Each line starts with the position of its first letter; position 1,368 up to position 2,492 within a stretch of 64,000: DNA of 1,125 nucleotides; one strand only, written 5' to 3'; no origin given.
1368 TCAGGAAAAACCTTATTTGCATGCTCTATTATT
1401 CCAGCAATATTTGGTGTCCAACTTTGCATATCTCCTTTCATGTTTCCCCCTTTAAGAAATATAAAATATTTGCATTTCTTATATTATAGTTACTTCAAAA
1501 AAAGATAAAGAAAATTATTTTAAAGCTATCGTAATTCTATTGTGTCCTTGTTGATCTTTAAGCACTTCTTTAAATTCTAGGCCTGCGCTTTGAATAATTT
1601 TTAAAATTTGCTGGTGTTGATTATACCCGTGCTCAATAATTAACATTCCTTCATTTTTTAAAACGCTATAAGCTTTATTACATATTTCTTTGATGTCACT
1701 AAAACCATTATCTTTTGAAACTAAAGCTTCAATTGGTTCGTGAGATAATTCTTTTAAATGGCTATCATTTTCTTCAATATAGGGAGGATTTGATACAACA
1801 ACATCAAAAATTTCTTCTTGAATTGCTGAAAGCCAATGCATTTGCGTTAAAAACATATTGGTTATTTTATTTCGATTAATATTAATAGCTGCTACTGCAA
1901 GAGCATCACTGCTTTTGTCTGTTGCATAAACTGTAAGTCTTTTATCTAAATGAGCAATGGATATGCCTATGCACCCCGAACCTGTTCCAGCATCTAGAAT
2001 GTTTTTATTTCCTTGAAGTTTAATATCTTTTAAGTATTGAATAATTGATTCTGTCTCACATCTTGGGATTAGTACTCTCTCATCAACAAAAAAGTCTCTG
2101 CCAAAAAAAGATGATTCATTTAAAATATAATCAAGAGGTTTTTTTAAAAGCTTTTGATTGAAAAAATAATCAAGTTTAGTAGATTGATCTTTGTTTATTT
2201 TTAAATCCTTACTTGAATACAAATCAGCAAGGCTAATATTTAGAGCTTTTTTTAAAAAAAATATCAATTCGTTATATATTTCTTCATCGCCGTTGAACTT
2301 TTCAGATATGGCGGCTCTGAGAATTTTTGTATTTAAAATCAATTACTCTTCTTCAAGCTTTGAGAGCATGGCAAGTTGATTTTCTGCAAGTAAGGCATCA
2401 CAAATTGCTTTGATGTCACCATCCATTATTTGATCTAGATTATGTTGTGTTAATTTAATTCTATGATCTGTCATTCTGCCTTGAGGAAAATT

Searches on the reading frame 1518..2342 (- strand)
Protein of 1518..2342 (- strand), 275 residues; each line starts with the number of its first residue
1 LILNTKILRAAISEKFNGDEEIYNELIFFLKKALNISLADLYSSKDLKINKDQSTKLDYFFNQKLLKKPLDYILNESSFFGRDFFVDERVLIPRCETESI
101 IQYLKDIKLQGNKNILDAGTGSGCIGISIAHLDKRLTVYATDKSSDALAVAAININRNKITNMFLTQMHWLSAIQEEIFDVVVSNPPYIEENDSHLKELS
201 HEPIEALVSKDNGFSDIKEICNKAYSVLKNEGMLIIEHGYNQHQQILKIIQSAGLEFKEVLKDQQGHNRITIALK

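Call 79: find_encoding_contigs(protein=window:1518-2342:-, flank=10000, max_places=2)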
Protein window:1518-2342:- (275 aa): 23 contigs read that carry it; 2 places shown.
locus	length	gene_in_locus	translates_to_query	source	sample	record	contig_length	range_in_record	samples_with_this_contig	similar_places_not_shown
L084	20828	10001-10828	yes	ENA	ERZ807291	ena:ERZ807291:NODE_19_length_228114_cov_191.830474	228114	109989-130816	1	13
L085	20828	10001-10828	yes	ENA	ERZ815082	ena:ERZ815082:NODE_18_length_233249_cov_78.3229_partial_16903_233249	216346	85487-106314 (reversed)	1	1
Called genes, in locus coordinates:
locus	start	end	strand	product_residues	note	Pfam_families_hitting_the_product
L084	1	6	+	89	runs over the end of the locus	PF00312:Ribosomal_S15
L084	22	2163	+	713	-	PF01138:RNase_PH, PF03725:RNase_PH_C, PF03726:PNPase, PF01138:RNase_PH, PF00013:KH_1, PF00575:S1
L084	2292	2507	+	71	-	-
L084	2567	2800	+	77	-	-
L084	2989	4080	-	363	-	PF01926:MMR_HSR1, PF02421:FeoB_N (weak), PF06071:YchF-GTPase_C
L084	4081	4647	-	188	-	PF01195:Pept_tRNA_hydro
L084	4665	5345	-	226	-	PF01386:Ribosomal_L25p, PF14693:Ribosomal_TL5_C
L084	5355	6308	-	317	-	PF13793:Pribosyltran_N, PF00156:Pribosyltran, PF14572:Pribosyl_synth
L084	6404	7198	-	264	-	PF00288:GHMP_kinases_N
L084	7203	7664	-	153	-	-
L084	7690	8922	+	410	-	PF05201:GlutR_N, PF01488:Shikimate_DH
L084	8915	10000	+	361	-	PF03462:PCRF, PF00472:RF-1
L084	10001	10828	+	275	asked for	PF07669:Eco57I (faint), PF10294:Methyltransf_16 (weak), PF05175:MTS, PF06325:PrmA, PF13847:Methyltransf_31, PF08242:Methyltransf_12 (faint), PF13649:Methyltransf_25 (faint)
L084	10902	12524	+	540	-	PF00501:AMP-binding, PF13193:AMP-binding_C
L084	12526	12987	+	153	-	PF01575:MaoC_dehydratas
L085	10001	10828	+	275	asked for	PF07669:Eco57I (faint), PF10294:Methyltransf_16 (weak), PF05175:MTS, PF06325:PrmA, PF13847:Methyltransf_31, PF08242:Methyltransf_12 (faint), PF13649:Methyltransf_25 (faint)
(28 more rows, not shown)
